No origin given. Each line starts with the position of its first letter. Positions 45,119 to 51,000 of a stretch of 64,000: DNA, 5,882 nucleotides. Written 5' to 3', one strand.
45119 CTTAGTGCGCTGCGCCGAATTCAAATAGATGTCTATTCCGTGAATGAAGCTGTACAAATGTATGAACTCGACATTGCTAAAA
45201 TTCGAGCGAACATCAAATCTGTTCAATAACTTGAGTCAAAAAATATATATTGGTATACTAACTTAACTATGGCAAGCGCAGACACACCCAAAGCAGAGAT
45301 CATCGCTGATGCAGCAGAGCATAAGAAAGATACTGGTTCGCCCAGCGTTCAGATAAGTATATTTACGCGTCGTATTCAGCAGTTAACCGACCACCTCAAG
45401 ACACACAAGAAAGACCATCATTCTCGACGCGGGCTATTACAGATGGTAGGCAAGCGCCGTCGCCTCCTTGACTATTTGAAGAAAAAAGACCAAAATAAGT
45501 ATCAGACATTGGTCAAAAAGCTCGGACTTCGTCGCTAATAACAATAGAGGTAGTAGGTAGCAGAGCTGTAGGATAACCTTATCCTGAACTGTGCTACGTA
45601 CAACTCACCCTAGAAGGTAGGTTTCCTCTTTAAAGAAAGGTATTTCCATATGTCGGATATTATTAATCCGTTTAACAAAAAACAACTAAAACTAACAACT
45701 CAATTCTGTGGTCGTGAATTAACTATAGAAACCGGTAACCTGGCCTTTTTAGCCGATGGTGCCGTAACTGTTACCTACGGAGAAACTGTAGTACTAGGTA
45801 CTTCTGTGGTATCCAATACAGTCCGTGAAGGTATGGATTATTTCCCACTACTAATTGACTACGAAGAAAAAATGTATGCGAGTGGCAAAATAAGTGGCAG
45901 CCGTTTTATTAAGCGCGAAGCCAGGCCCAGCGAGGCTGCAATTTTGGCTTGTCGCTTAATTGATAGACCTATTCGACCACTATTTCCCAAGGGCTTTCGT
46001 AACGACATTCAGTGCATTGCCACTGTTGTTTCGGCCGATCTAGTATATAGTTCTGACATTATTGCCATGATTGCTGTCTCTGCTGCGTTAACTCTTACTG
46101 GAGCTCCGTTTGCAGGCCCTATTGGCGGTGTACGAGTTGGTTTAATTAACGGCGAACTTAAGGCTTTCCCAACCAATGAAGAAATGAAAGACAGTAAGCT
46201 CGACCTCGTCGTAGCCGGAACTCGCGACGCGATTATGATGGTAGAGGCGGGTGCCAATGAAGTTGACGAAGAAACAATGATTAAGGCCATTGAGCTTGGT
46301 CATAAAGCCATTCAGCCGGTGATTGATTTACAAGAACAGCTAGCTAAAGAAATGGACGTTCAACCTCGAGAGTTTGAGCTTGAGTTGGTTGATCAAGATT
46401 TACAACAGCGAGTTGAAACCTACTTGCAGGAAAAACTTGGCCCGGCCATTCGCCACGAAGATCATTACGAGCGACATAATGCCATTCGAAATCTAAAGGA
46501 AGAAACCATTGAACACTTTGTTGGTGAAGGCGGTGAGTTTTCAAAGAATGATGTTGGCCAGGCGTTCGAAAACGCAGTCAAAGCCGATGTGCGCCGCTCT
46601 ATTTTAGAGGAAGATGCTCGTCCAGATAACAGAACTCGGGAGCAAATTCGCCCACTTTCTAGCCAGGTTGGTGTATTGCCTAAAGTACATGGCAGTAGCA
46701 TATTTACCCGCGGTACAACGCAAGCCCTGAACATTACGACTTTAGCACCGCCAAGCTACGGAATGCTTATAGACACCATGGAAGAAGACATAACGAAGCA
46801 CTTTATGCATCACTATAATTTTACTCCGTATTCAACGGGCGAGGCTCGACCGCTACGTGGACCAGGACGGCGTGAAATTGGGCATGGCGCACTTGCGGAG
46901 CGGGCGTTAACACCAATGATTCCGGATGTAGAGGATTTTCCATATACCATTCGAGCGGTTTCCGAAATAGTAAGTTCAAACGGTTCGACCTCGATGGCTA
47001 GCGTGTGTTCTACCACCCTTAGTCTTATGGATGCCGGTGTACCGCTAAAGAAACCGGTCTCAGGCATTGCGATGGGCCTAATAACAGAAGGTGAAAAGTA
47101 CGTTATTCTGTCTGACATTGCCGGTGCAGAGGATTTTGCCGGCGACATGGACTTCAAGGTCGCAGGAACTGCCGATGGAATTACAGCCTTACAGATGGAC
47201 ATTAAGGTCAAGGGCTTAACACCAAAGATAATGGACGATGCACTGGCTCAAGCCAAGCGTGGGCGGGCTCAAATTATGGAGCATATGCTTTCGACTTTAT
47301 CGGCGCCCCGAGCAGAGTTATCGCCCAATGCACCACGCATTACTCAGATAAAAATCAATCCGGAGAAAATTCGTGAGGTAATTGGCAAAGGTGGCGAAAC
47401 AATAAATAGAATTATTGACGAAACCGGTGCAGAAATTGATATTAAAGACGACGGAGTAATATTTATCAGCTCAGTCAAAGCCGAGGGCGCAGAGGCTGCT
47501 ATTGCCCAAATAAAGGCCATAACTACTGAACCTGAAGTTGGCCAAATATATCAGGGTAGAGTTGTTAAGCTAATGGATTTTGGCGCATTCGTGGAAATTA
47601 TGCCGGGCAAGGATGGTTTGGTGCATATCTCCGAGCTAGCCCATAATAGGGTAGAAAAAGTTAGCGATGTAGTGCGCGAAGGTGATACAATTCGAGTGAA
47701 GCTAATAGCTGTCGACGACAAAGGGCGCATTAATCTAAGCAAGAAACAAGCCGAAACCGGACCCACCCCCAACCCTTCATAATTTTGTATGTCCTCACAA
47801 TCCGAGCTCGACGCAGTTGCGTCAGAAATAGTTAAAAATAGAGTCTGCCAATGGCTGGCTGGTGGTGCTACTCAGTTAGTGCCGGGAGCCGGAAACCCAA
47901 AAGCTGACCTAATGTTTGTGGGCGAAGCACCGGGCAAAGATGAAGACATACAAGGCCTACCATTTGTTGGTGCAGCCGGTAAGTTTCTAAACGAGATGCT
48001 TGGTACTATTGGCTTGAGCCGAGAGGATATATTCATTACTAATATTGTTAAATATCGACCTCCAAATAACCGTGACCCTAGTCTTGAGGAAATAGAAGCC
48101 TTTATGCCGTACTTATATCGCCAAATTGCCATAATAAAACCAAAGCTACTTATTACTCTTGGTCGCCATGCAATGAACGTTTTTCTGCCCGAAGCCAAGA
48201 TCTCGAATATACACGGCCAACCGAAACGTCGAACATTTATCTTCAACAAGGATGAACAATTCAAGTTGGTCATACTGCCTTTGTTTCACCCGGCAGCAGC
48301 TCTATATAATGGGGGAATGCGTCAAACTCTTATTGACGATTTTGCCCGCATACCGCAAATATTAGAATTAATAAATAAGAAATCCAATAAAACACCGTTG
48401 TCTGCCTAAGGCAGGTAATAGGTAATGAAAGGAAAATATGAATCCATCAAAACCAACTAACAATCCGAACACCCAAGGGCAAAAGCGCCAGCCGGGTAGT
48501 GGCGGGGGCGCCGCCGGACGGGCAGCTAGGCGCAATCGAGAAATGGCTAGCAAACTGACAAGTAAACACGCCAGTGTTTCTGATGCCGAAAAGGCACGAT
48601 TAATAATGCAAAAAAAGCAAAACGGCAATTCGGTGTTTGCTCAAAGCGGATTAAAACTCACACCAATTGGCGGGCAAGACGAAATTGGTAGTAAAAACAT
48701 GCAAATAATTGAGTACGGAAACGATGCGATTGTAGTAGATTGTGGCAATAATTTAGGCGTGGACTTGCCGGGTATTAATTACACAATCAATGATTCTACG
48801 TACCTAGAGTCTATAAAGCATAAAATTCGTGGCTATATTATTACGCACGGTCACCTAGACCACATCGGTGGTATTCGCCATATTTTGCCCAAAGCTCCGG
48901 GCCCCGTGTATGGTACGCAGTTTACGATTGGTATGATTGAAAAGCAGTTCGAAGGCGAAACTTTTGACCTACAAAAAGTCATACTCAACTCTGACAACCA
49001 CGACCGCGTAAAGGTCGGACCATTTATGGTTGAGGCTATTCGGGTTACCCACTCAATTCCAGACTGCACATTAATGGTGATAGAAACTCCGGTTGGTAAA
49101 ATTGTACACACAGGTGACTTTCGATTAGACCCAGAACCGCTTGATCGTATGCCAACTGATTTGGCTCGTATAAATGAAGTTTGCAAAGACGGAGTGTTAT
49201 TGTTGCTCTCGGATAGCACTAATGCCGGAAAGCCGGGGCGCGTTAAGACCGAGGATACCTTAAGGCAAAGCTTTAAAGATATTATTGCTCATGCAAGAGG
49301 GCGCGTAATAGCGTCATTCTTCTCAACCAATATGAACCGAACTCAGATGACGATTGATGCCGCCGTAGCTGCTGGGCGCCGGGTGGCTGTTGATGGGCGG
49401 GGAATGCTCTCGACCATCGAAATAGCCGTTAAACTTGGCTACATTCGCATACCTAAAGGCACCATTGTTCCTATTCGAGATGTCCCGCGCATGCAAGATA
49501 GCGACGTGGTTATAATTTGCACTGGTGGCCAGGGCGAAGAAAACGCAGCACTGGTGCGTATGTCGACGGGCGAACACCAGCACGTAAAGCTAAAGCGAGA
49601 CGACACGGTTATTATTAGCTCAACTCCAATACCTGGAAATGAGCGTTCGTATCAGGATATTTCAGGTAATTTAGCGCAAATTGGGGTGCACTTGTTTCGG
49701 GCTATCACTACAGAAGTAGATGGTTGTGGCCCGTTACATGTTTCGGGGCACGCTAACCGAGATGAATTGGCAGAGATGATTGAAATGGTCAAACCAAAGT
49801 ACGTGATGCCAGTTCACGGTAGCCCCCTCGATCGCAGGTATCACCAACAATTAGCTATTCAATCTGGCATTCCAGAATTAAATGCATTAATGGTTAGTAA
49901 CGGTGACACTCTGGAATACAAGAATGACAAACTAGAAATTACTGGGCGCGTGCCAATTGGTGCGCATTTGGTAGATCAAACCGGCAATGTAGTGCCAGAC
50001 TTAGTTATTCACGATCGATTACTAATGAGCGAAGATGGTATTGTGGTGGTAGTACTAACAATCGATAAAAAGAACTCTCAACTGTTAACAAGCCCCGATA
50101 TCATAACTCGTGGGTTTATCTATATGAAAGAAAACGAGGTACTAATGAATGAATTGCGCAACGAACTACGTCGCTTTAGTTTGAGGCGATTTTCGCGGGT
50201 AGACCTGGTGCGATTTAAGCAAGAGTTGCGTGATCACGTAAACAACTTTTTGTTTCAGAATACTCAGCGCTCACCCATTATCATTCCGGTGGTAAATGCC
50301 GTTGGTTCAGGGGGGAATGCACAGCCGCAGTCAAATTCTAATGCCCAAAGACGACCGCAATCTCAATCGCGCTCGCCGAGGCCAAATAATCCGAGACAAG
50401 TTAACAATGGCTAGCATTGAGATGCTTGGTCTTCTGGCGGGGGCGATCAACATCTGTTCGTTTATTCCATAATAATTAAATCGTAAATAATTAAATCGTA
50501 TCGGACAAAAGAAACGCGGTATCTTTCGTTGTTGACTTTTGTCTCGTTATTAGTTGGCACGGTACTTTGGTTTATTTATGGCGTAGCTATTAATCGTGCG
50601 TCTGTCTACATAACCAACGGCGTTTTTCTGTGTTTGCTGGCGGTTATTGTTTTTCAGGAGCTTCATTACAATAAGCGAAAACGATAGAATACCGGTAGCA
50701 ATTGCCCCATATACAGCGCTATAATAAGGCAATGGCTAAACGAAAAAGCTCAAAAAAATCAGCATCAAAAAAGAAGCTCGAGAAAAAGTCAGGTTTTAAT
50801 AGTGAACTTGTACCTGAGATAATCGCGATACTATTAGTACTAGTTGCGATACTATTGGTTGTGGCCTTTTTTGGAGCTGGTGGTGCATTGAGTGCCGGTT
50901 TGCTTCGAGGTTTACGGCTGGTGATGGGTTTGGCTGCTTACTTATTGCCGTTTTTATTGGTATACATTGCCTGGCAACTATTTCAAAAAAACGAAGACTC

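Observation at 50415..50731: Decaying second SemiSWEET gene with a 15-bp tandem duplication, a nonsense codon and a frameshift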

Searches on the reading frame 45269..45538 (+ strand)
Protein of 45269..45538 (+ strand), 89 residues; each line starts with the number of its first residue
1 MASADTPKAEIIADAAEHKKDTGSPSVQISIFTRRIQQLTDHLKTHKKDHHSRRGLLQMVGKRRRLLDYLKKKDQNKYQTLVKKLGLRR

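Call 33: find_encoding_contigs(protein=window:45269-45538:+, flank=8000, max_places=10)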
Protein window:45269-45538:+ (89 aa): 3 contigs read that carry it; 3 places shown.
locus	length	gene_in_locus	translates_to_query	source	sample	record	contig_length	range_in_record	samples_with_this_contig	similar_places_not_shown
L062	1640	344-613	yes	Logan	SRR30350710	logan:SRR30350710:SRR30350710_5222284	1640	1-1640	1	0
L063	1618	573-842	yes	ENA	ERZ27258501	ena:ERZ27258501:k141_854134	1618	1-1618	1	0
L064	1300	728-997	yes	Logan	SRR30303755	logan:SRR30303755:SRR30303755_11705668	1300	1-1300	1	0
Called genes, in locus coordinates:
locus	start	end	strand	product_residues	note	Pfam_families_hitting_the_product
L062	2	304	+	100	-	?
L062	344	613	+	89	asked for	PF00312:Ribosomal_S15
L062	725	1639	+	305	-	?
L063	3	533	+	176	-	?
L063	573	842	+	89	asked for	PF00312:Ribosomal_S15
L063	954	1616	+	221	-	?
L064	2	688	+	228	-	?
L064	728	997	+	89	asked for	PF00312:Ribosomal_S15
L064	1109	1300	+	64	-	?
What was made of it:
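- Tried and rejected: Ribosomal protein S15 found three short contigs in three samples, none reaching the locus (call 33).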

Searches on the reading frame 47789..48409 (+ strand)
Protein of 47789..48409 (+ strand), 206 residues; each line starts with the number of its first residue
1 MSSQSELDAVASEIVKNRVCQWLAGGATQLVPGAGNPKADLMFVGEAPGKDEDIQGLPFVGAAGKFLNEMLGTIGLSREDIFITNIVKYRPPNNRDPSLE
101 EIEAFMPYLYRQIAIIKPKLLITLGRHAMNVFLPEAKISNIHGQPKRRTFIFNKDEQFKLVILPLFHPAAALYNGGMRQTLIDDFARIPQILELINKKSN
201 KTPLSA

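Call 32: find_encoding_contigs(protein=window:47789-48409:+, flank=5000, max_places=10)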
Protein window:47789-48409:+ (206 aa): no gene with exactly this product is on record in the collection.

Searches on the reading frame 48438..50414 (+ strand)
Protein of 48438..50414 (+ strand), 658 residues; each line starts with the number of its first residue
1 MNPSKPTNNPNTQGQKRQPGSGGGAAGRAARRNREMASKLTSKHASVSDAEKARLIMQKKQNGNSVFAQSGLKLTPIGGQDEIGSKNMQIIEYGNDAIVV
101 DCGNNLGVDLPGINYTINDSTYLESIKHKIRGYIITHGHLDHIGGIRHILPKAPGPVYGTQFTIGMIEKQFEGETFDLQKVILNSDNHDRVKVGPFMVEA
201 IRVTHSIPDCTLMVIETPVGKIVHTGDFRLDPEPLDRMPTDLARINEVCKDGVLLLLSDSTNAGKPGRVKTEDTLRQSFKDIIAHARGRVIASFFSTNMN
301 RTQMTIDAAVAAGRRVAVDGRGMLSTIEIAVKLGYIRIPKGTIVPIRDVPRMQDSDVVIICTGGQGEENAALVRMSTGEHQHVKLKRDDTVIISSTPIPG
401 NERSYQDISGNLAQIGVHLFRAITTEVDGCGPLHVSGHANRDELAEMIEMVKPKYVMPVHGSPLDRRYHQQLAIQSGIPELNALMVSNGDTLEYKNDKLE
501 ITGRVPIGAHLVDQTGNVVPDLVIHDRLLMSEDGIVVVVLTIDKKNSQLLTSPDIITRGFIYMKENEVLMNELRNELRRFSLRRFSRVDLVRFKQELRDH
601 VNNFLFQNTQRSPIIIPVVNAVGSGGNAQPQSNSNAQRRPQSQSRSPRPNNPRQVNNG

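Call 9: find_encoding_contigs(protein=window:48438-50414:+, flank=6000, max_places=10)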
Protein window:48438-50414:+ (658 aa): 1 contig read that carries it; 1 place shown.
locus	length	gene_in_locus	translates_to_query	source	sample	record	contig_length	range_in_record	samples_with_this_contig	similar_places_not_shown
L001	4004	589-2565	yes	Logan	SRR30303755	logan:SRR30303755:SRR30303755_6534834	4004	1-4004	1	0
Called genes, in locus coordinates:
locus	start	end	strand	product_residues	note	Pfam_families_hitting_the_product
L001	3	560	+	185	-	?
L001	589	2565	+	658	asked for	PF00753:Lactamase_B, PF23023:Anti-Pycsar_Apyc1 (faint), PF12706:Lactamase_B_2, PF22505:RNase_J_b_CASP, PF07521:RMMBL, PF17770:RNase_J_C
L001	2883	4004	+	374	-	?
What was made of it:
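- The independence of L001 from the window's read set is unknown (call 9).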

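Call 15: find_related_loci(query=window:48438-50414:+, collection=genome_contigs, flank=4000)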
Query window:48438-50414:+ (658 aa) in genome_contigs; peptide patterns used: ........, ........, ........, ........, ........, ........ (x = any residue, [..] = any of these).
92 stretches matched a pattern; 50 encode a relative of the query (tblastn E <= 1e-3); 50 distinct loci.
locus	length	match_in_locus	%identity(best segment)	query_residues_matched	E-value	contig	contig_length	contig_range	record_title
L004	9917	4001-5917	52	3-636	0e+0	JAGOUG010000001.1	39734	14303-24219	Candidatus Saccharibacteria bacterium isolate Gw_Eff_bin_463 Gw_Eff_1702_length_39734_cov_5.054637, whole genome shotgun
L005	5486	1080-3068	52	8-645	0e+0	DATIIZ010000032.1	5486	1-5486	MAG TPA_asm: Candidatus Babeliales bacterium isolate SMAG_U15678 k141_15546, whole genome shotgun sequence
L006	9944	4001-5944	54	2-647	0e+0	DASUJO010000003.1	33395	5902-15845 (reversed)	MAG TPA_asm: Candidatus Saccharimonadales bacterium isolate SMAG_U1488 k141_126133, whole genome shotgun sequence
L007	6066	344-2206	53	24-638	0e+0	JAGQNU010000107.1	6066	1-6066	MAG: Candidatus Saccharibacteria bacterium isolate HKST-UBA76 2008_354595, whole genome shotgun sequence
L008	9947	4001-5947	52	4-637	0e+0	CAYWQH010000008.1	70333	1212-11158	MAG TPA_asm: uncultured Candidatus Saccharibacteria bacterium isolate SRP200132_co1_766 genome assembly, contig: NODE_51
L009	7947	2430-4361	54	3-647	0e+0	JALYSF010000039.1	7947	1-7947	MAG: bacterium isolate MDV bin108 SD1456_NODE_2576_length_7947_cov_1.232609, whole genome shotgun sequence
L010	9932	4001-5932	51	5-647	0e+0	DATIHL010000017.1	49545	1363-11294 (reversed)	MAG TPA_asm: Candidatus Saccharimonadales bacterium isolate SMAG_U15637 k141_537764, whole genome shotgun sequence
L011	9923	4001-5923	51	12-647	0e+0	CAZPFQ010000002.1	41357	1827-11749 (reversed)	MAG TPA_asm: uncultured Candidatus Saccharibacteria bacterium isolate SRP200132_co2_4 genome assembly, contig: NODE_731_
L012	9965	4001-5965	51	1-641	0e+0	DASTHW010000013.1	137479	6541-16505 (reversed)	MAG TPA_asm: Candidatus Saccharimonadales bacterium isolate SMAG_U751 k141_1250764, whole genome shotgun sequence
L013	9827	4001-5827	53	7-614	0e+0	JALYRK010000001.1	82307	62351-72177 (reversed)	MAG: bacterium isolate MDV bin87 SD1454_NODE_25_length_82307_cov_7.961925, whole genome shotgun sequence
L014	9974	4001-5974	52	2-642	0e+0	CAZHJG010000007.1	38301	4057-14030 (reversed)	MAG TPA_asm: uncultured Candidatus Saccharibacteria bacterium isolate SRP200132_co1_242 genome assembly, contig: NODE_18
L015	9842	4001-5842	53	9-623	0e+0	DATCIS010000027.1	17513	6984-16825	MAG TPA_asm: Candidatus Saccharimonadales bacterium isolate SMAG_U7865 k141_2811560, whole genome shotgun sequence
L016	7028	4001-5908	51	24-642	0e+0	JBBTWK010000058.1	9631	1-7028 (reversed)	MAG: Patescibacteria group bacterium isolate H41-bin145_1 H41_bin145_1_000000000058, whole genome shotgun sequence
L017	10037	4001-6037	49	5-655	0e+0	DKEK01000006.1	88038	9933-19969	MAG TPA_asm: Candidatus Saccharibacteria bacterium UBA6824 UBA6824_contig_7886, whole genome shotgun sequence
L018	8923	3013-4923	52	24-647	0e+0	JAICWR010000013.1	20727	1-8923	MAG: Candidatus Saccharibacteria bacterium isolate LS_FP_2_bin.57 k141_3865658_length_20727_cov_13.2278, whole genome sh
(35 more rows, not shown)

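Call 36: find_homologous_proteins(query=window:48438-50414:+, max_evalue=1e-100)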
Query window:48438-50414:+ (658 aa): 7214 proteins with E <= 1e-100 among 8000 candidates; the best 120 are listed.
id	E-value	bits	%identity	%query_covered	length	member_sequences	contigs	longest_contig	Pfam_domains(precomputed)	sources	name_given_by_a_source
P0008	0.0e+0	1386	93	100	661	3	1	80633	PF17770.8,PF12706.14,PF22505.2,PF23023.2,PF07521.18,PF00753.34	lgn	-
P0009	0.0e+0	1374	93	99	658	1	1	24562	PF17770.8,PF12706.14,PF22505.2,PF23023.2,PF07521.18,PF00753.34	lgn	-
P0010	0.0e+0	1214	84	92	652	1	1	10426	PF17770.8,PF12706.14,PF22505.2,PF23023.2,PF07521.18,PF00753.34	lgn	-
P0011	0.0e+0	1141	80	93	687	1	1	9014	PF17770.8,PF12706.14,PF22505.2,PF07521.18,PF00753.34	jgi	-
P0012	3.2e-267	906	61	95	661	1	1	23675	PF17770.8,PF12706.14,PF22505.2,PF00753.34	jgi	jgi:ribonuclease J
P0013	5.0e-242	823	60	94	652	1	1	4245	PF17770.8,PF12706.14,PF22505.2,PF07521.18,PF00753.34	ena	-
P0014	2.5e-236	804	56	94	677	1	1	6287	PF17770.8,PF12706.14,PF22505.2,PF23023.2,PF07521.18,PF00753.34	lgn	-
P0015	1.7e-235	802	55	99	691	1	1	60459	PF17770.8,PF12706.14,PF22505.2,PF23023.2,PF00753.34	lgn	-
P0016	4.2e-235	800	58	91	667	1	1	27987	PF17770.8,PF12706.14,PF22505.2,PF23023.2,PF07521.18,PF00753.34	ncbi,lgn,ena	-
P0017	2.9e-234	797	53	100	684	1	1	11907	PF17770.8,PF12706.14,PF22505.2,PF23023.2,PF00753.34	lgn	-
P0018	2.9e-234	797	56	96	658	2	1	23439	PF17770.8,PF12706.14,PF22505.2,PF23023.2,PF07521.18,PF00753.34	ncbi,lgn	-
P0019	6.3e-234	796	56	94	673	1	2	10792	PF17770.8,PF12706.14,PF22505.2,PF07521.18,PF00753.34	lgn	-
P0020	6.7e-234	796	55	99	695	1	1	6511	PF17770.8,PF12706.14,PF22505.2,PF23023.2,PF07521.18,PF00753.34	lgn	-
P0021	7.0e-234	796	57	90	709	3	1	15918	PF17770.8,PF12706.14,PF22505.2,PF23023.2,PF00753.34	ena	-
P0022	8.8e-234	796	55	94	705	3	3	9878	PF17770.8,PF12706.14,PF22505.2,PF23023.2,PF07521.18,PF00753.34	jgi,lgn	-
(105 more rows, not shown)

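Call 37: find_encoding_contigs(protein=P0009, flank=4000, max_places=4)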
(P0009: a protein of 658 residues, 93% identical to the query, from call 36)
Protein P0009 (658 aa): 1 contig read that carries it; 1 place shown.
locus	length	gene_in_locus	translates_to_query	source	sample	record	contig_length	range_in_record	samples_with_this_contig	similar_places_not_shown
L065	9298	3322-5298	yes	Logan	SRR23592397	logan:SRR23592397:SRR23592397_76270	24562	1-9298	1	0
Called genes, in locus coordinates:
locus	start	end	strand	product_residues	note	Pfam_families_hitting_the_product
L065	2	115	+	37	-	?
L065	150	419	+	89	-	PF00312:Ribosomal_S15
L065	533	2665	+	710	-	PF01138:RNase_PH, PF03725:RNase_PH_C, PF03726:PNPase, PF01138:RNase_PH, PF00013:KH_1, PF00575:S1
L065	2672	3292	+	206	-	PF03167:UDG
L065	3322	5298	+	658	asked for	PF23023:Anti-Pycsar_Apyc1 (faint), PF00753:Lactamase_B, PF12706:Lactamase_B_2, PF22505:RNase_J_b_CASP, PF07521:RMMBL, PF17770:RNase_J_C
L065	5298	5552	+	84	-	PF04193:PQ-loop, PF03083:MtN3_slv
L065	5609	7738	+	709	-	PF13491:FtsK_4TM, PF17854:FtsK_alpha, PF01580:FtsK_SpoIIIE, PF20703:nSTAND1 (weak), PF09397:FtsK_gamma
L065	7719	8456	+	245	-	PF12844:HTH_19 (faint), PF13413:HTH_25, PF13560:HTH_31 (faint), PF09136:Glucodextran_B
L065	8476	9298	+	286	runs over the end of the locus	PF00892:EamA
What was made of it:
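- On Pseudogene (recent): L065: an intact 84-aa gene in the same slot (call 37).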

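Call 38: find_encoding_contigs(protein=P0010, flank=4000, max_places=4)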
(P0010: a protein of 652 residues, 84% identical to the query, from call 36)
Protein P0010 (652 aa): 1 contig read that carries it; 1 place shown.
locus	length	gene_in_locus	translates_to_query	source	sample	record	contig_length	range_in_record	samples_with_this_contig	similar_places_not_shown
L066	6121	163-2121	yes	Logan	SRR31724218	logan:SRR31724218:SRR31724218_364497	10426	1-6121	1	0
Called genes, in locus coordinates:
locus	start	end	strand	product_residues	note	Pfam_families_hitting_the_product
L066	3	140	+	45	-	?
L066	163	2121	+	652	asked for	PF00753:Lactamase_B, PF23023:Anti-Pycsar_Apyc1 (faint), PF12706:Lactamase_B_2, PF22505:RNase_J_b_CASP, PF07521:RMMBL, PF17770:RNase_J_C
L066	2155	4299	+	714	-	PF13491:FtsK_4TM, PF17854:FtsK_alpha, PF01580:FtsK_SpoIIIE, PF09397:FtsK_gamma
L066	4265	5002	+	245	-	PF13413:HTH_25, PF09136:Glucodextran_B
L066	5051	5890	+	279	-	PF00892:EamA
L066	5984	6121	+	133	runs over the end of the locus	PF01250:Ribosomal_S6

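Call 39: find_encoding_contigs(protein=P0011, flank=4000, max_places=4)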
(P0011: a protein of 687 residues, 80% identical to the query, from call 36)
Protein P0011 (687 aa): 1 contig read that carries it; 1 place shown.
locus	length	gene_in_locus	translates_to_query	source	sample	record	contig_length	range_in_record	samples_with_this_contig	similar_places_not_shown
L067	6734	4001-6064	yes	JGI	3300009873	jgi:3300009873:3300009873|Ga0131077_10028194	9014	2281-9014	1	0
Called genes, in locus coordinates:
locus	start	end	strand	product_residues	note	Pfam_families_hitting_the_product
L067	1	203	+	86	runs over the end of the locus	-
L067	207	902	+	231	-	PF01509:TruB_N, PF16198:TruB_C_2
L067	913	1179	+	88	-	PF00312:Ribosomal_S15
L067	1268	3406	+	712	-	PF01138:RNase_PH, PF03725:RNase_PH_C, PF03726:PNPase, PF01138:RNase_PH, PF00013:KH_1, PF00575:S1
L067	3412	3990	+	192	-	PF03167:UDG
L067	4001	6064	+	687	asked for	PF00753:Lactamase_B, PF12706:Lactamase_B_2, PF22505:RNase_J_b_CASP, PF07521:RMMBL, PF17770:RNase_J_C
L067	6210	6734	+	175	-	?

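Call 58: search_protein_families(library=pfam, proteins=[L065:5298-5552:+], max_evalue=0.001)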
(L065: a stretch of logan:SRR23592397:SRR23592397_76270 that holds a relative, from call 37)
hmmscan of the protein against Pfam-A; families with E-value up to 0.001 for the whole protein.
L065:5298-5552:+ (84 aa): 2 families
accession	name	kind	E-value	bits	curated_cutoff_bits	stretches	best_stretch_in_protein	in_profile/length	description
PF04193.19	PQ-loop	-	2.9e-09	37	22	1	5-56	3-54/61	PQ loop repeat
PF03083.21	MtN3_slv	-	6.7e-09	36.1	23.7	1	7-79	3-78/87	Sugar efflux transporter for intercellular exchange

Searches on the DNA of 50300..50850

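Call 31: search_rna_families(source=window, start=50300, end=50850, threshold=evalue, max_evalue=1)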
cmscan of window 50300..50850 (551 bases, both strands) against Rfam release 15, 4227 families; matches with E-value up to 1: 0.
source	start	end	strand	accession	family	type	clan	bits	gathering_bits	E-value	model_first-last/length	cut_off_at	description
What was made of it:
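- Tried and rejected: Nothing (call 31).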
